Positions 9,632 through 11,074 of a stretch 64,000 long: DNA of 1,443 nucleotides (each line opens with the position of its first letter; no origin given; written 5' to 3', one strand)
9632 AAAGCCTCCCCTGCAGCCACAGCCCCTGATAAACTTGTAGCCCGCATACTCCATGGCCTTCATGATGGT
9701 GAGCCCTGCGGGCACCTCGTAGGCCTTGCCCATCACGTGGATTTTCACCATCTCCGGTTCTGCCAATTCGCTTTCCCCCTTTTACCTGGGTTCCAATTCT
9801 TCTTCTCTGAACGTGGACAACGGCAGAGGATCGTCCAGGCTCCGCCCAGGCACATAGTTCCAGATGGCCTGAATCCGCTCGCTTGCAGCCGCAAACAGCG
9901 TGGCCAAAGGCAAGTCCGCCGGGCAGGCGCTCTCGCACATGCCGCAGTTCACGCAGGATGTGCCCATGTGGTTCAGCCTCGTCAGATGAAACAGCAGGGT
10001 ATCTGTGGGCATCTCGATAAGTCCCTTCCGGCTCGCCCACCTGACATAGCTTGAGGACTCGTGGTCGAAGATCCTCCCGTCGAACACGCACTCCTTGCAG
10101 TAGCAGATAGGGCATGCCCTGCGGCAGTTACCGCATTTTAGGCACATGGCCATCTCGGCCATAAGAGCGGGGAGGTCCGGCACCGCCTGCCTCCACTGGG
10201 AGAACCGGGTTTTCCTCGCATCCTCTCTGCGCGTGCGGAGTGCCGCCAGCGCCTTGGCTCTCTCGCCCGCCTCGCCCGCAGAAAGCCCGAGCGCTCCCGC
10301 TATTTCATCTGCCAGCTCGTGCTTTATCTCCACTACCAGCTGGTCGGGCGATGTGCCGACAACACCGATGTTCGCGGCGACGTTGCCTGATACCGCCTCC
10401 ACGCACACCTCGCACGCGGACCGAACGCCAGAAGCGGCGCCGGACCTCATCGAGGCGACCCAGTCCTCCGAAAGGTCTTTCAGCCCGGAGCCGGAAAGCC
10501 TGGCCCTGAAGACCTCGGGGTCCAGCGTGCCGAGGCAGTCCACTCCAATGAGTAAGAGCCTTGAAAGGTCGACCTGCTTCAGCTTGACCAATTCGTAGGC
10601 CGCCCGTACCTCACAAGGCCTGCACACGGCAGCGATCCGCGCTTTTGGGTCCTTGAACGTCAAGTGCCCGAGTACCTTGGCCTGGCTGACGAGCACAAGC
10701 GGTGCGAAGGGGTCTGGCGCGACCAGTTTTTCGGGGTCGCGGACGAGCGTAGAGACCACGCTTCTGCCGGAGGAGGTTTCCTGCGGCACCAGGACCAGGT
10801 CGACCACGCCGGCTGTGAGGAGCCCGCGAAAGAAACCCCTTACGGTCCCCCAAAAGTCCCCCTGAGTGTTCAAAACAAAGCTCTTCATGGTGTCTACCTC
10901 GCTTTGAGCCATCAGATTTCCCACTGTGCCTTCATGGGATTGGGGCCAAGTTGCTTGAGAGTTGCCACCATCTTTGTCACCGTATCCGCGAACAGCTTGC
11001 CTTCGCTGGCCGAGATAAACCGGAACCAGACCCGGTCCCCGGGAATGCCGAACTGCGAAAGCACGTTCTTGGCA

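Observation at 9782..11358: Each MvhD is preceded by a FrhB/FdhB-family gene and no hydrogenase subunits are present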

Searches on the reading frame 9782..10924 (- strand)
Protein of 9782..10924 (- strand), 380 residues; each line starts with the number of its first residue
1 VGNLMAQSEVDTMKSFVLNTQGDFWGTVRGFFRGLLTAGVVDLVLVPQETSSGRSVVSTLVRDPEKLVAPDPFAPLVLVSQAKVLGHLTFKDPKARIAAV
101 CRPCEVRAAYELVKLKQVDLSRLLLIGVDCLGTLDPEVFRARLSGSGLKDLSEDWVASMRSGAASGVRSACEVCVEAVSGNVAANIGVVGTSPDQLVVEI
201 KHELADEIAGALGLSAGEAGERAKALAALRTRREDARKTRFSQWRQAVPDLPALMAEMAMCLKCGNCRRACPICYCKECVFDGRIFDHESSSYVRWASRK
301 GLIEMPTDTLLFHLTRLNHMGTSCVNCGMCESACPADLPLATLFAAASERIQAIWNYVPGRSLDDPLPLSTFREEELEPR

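Call 3: search_protein_families(library=pfam, proteins=[window:9782-10924:-])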
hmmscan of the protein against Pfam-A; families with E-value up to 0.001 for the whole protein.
window:9782-10924:- (380 aa): 4 families
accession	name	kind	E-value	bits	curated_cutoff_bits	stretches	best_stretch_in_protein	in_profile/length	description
PF13183.11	Fer4_8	-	1.6e-06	29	27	1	257-337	1-67/68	4Fe-4S dicluster domain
PF04432.18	FrhB_FdhB_C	-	2.4e-05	24.7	23.3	1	96-148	3-56/150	Coenzyme F420 hydrogenase/dehydrogenase, beta subunit C terminus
PF13534.11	Fer4_17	-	3e-05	24.9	22.2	0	316-338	38-60/61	4Fe-4S dicluster domain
PF17179.9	Fer4_22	-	0.00014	23.1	27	0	261-280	2-21/95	4Fe-4S dicluster domain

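Call 10: find_homologous_proteins(query=window:9785-10888:-)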
Query window:9785-10888:- (368 aa): 1272 proteins with E <= 0.001 among 8000 candidates; the best 120 are listed.
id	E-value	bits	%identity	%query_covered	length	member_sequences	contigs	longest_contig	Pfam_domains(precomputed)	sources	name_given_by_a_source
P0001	5.8e-233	791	95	100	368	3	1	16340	PF04432.19,PF13183.12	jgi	-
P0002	1.5e-152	526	63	99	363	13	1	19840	-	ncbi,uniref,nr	ncbi:formate dehydrogenase [Candidatus Hakubella thermalkaliphila]|uniref:formate dehydrogenase n=1 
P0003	4.1e-112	393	48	100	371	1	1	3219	PF04432.19,PF13237.12,PF13183.12,PF13187.12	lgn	-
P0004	1.9e-111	391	49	100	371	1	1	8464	PF04432.19,PF13237.12,PF13183.12,PF13187.12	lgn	-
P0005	7.0e-111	389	48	100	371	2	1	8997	PF04432.19,PF13237.12,PF13183.12,PF13187.12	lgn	-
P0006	4.8e-109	383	47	100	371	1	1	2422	PF04432.19,PF13237.12,PF13183.12,PF13187.12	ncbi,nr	ncbi:MAG: Coenzyme F420 hydrogenase/dehydrogenase, beta subunit C-terminal domain [Firmicutes bacter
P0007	7.0e-108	379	47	100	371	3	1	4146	PF04432.19,PF13534.12,PF13237.12,PF13183.12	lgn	-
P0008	3.1e-106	374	47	100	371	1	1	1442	PF04432.19,PF13237.12,PF13183.12,PF13187.12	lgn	-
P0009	5.6e-106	373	48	99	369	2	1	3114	PF04432.19,PF12838.13,PF13183.12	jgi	-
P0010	8.7e-104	366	46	100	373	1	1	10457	PF17179.10,PF04432.19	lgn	-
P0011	1.3e-103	365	50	95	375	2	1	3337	PF12797.13,PF00037.33,PF13534.12,PF13237.12,PF13183.12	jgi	jgi:formate dehydrogenase subunit beta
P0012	4.9e-103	363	48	99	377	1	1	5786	PF12797.13,PF00037.33,PF13237.12,PF13183.12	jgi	jgi:formate dehydrogenase subunit beta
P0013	5.2e-103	363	49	99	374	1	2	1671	PF12797.13,PF13237.12,PF13183.12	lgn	-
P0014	1.2e-102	362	48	99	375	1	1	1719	PF12797.13,PF00037.33,PF13183.12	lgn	-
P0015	1.9e-102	361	48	100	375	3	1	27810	PF04432.19,PF13183.12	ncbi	-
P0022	1.5e-101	358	48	99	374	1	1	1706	PF12797.13,PF04432.19,PF00037.33,PF13534.12,PF13183.12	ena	-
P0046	4.3e-100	353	45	100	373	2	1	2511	PF04432.19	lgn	-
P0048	6.7e-100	353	49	95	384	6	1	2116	PF12797.13,PF04432.19,PF00037.33,PF13237.12,PF13183.12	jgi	jgi:formate dehydrogenase subunit beta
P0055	3.6e-99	350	45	99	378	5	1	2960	PF04432.19,PF00037.33,PF13534.12,PF13183.12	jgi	-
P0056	5.2e-99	350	46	100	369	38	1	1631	PF17179.10,PF12797.13,PF04432.19,PF13183.12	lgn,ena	-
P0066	2.6e-98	348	44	99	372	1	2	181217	PF12797.13,PF13534.12,PF13183.12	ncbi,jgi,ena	-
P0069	8.8e-98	346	43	100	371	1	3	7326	PF04432.19,PF12838.13,PF13534.12,PF13237.12,PF13183.12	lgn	-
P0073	2.5e-97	344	45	98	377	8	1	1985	PF04432.19,PF13237.12,PF13183.12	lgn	-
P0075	5.1e-97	343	46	98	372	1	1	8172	PF04432.19,PF13183.12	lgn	-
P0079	7.7e-97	343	47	98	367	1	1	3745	PF04432.19,PF13534.12,PF13183.12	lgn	-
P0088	2.6e-95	338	46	99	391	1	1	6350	PF12797.13,PF04432.19,PF00037.33,PF13534.12,PF13183.12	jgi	-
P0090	3.8e-95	337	45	98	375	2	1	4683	PF04432.19,PF13183.12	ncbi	ncbi:MAG: formate dehydrogenase [Anaerolineae bacterium]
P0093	5.3e-95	337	43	99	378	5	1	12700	PF04432.19,PF00037.33,PF13183.12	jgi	jgi:formate dehydrogenase subunit beta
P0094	7.8e-95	336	46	99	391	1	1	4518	PF12797.13,PF04432.19,PF00037.33,PF13534.12,PF13183.12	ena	-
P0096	8.2e-95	336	42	99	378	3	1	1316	PF04432.19,PF00037.33,PF13534.12,PF13183.12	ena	-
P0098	1.2e-94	336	45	95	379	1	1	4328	PF04432.19,PF13534.12,PF13237.12,PF13183.12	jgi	jgi:formate dehydrogenase subunit beta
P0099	1.4e-94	335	43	99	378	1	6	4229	PF04432.19,PF13237.12,PF13183.12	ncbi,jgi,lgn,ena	-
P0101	2.0e-94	335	45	95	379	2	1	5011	PF04432.19,PF13237.12,PF13183.12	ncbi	-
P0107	4.9e-94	334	42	100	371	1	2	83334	PF04432.19,PF13534.12,PF13237.12,PF13183.12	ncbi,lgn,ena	-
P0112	1.4e-93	332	45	95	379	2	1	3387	PF04432.19,PF13237.12,PF13183.12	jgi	jgi:formate dehydrogenase subunit beta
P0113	1.5e-93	332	44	99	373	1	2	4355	PF04432.19,PF13237.12,PF13183.12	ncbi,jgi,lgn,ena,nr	ncbi:MAG TPA: formate dehydrogenase [Anaerolineae bacterium]|nr:formate dehydrogenase [Anaerolineae 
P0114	1.5e-93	332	41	100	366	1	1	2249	PF04432.19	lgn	-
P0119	2.8e-93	331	43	99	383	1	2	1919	PF04432.19,PF13534.12,PF13183.12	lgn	-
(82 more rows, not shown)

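Call 15: search_solved_structures(query=window:9785-10888:-, max_evalue=1, show_alignments=2)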
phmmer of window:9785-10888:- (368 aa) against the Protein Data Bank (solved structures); distinct sequences matched with E-value up to 1: 91 (the best 60 are shown).
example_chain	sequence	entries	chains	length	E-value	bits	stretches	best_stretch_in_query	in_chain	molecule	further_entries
7bkb_E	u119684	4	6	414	5.4e-32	114.5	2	155-366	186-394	Formate dehydrogenase, beta subunit (F420)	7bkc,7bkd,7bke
9t1s_M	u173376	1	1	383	8.8e-28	100.6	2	210-356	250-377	formate dehydrogenase (coenzyme F420)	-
8rvu_E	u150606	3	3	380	9.2e-27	97.3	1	8-351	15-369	Formate dehydrogenase, beta subunit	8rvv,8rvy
7tgh_S8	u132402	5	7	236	0.0029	20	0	309-326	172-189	NADH-ubiquinone oxidoreductase 1, chain, putative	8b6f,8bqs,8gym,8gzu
9grx_I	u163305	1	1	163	0.025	16.9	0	304-344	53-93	NAD(P)H-quinone oxidoreductase subunit I, chloroplastic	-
8qby_I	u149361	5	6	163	0.025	16.9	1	303-327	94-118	NADH-quinone oxidoreductase subunit I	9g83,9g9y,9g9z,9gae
8riu_A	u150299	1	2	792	0.026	16.8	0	285-335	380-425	Acetyl-CoA decarbonylase/synthase complex subunit alpha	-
9nez_B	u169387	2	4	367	0.027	16.8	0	243-267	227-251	Sulfhydrogenase 1 subunit beta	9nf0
2fug_9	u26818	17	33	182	0.04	16.2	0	311-325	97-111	NADH-quinone oxidoreductase chain 9 | NADH-QUINONE OXIDOREDUCTASE SUBUNIT 9 | NADH-quinone oxidoreductase subunit I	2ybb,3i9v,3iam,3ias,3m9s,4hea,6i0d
7f4v_aC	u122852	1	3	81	0.045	16.1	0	311-334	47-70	Photosystem I iron-sulfur center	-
9e0j_K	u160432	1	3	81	0.045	16.1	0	311-334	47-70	Photosystem I iron-sulfur center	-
7ar7_I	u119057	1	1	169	0.053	15.8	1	303-327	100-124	NADH dehydrogenase [ubiquinone] iron-sulfur protein 8-A, mitochondrial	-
9lay_B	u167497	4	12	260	0.054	15.8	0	309-336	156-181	4Fe-4S ferredoxin iron-sulfur binding domain protein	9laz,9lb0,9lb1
1fdn_A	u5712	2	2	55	0.055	15.8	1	310-328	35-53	FERREDOXIN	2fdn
8iuf_S8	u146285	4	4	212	0.057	15.7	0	311-333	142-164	NDUFS8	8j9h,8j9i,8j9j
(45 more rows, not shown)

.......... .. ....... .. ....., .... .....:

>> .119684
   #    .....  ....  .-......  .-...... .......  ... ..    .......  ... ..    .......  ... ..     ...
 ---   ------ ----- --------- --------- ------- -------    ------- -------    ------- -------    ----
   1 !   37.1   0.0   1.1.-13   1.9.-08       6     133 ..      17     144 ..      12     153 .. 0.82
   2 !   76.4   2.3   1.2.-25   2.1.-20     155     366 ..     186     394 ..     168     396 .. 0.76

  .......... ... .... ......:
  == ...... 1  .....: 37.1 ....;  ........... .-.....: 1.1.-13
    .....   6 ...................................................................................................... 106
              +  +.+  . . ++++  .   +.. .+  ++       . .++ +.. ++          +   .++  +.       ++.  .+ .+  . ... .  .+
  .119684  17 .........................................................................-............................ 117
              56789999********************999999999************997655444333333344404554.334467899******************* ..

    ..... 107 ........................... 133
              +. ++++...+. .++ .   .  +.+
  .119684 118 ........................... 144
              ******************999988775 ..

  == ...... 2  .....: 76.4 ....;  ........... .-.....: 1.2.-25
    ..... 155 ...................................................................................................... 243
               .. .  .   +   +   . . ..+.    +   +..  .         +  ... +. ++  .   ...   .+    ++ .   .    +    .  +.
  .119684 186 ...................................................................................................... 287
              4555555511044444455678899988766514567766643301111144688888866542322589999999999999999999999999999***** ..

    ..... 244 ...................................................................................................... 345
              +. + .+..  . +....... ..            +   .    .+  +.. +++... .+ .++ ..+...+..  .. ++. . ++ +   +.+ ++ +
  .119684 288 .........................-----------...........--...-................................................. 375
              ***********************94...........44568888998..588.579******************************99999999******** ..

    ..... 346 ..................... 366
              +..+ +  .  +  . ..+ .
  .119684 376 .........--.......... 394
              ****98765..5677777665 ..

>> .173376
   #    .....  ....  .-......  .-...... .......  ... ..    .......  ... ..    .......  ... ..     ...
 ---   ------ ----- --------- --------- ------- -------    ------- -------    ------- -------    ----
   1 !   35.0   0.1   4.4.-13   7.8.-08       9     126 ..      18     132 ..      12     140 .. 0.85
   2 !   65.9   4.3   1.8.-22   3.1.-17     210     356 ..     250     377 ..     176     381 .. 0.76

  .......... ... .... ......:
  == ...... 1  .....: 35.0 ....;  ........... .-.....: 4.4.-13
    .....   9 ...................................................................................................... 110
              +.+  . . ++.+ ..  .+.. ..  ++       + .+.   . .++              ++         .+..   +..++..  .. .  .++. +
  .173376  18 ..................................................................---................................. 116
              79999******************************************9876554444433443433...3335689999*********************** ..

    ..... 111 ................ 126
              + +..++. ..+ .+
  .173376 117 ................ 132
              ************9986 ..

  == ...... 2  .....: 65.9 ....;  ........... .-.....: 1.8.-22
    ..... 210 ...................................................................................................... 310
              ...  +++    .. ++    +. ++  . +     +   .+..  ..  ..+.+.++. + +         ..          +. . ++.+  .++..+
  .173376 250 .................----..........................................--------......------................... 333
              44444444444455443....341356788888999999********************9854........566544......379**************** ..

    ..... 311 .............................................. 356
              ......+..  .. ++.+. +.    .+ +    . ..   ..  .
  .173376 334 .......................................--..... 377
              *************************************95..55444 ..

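Call 22: find_encoding_contigs(protein=P0002, flank=10000, max_places=3)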
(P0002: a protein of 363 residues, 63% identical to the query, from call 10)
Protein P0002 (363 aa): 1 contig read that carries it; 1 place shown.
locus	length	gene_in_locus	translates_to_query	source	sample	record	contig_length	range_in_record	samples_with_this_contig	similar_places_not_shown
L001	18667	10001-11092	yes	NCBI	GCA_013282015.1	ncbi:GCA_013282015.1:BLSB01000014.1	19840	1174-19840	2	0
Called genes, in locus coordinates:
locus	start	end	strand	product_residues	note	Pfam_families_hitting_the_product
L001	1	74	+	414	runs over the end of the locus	PF02812:ELFV_dehydrog_N, PF00208:ELFV_dehydrog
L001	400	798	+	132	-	PF13183:Fer4_8, PF13187:Fer4_9, PF13534:Fer4_17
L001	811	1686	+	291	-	PF02754:CCG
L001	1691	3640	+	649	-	PF07992:Pyr_redox_2 (weak), PF00890:FAD_binding_2 (weak), PF01266:DAO (weak), PF12831:FAD_oxidored, PF13450:NAD_binding_8, PF12838:Fer4_7, PF13187:Fer4_9, PF13237:Fer4_10, +11 more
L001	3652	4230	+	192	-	PF13183:Fer4_8, PF13187:Fer4_9, PF13534:Fer4_17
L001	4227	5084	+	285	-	PF02754:CCG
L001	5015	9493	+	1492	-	PF14691:Fer4_20, PF07992:Pyr_redox_2, PF13450:NAD_binding_8, PF07992:Pyr_redox_2, PF00890:FAD_binding_2, PF07992:Pyr_redox_2, PF12831:FAD_oxidored, PF13450:NAD_binding_8, +17 more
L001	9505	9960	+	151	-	PF02662:FlpD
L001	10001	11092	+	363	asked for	-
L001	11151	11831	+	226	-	PF13237:Fer4_10, PF12838:Fer4_7, PF13183:Fer4_8 (weak), PF13187:Fer4_9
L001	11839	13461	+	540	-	PF00890:FAD_binding_2, PF01266:DAO (faint), PF03486:HI0933_like (weak), PF07992:Pyr_redox_2 (faint)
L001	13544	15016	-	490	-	PF01336:tRNA_anti-codon, PF00152:tRNA-synt_2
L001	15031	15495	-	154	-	PF03449:GreA_GreB_N, PF01272:GreA_GreB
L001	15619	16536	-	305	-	-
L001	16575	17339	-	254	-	PF03309:Pan_kinase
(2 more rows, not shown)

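Call 23: find_encoding_contigs(protein=P0066, flank=10000, max_places=2)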
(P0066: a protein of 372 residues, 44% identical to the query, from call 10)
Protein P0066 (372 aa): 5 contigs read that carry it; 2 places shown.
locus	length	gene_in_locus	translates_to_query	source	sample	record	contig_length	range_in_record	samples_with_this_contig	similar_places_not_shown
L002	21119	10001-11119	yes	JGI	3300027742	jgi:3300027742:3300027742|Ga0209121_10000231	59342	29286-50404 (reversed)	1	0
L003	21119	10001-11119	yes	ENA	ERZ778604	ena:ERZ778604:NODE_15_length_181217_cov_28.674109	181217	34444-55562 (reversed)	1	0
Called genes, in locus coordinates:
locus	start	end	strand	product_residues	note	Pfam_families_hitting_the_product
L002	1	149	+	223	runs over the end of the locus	PF01810:LysE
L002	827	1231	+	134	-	PF13183:Fer4_8, PF13237:Fer4_10 (faint), PF12838:Fer4_7 (faint), PF13187:Fer4_9, PF13534:Fer4_17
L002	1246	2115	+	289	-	PF02754:CCG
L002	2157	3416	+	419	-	PF12838:Fer4_7 (faint), PF00037:Fer4 (faint)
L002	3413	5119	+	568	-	PF07992:Pyr_redox_2, PF00890:FAD_binding_2 (weak), PF12831:FAD_oxidored (weak), PF13450:NAD_binding_8 (weak), PF00037:Fer4 (weak), PF13237:Fer4_10, PF12838:Fer4_7, PF13187:Fer4_9, +3 more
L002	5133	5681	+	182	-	PF13183:Fer4_8, PF13187:Fer4_9 (weak), PF13534:Fer4_17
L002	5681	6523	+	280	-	PF02754:CCG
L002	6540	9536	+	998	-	PF13450:NAD_binding_8 (weak), PF00037:Fer4 (weak), PF13187:Fer4_9, PF07992:Pyr_redox_2, PF00890:FAD_binding_2 (weak), PF07992:Pyr_redox_2, PF12831:FAD_oxidored (weak), PF12838:Fer4_7, +18 more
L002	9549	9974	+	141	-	PF02662:FlpD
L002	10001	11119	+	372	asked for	PF12797:Fer4_2 (faint), PF13534:Fer4_17 (faint), PF13183:Fer4_8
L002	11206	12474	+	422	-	-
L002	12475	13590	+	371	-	PF13183:Fer4_8, PF13237:Fer4_10, PF13534:Fer4_17, PF13187:Fer4_9, PF02754:CCG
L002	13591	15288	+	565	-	PF07992:Pyr_redox_2, PF13738:Pyr_redox_3 (weak), PF00890:FAD_binding_2, PF01266:DAO (weak), PF12831:FAD_oxidored, PF13450:NAD_binding_8 (weak), PF14697:Fer4_21 (weak), PF12838:Fer4_7, +5 more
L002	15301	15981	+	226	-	PF00037:Fer4 (faint), PF13534:Fer4_17 (faint), PF13237:Fer4_10, PF12838:Fer4_7, PF13183:Fer4_8 (weak), PF13187:Fer4_9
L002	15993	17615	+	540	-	PF00890:FAD_binding_2, PF01266:DAO (weak), PF03486:HI0933_like (weak), PF07992:Pyr_redox_2 (weak), PF12831:FAD_oxidored (faint)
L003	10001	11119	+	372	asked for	PF12797:Fer4_2 (faint), PF13534:Fer4_17 (faint), PF13183:Fer4_8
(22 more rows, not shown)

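Call 25: search_protein_families(library=ncbifam, proteins=[window:9785-10888:-], max_evalue=0.00001)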
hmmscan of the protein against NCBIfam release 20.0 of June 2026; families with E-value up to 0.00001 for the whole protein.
window:9785-10888:- (368 aa): 2 families
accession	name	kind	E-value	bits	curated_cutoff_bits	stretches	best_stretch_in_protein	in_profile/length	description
NF045663.1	diclust_near_Sec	equivalog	1.9e-06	26.2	530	1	256-339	303-382/759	pyridine nucleotide-disulfide oxidoreductase/dicluster-binding protein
TIGR00314.1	cdhA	equivalog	2.6e-06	25.5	781.3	0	188-261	347-413/784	CO dehydrogenase/acetyl-CoA synthase complex subunit alpha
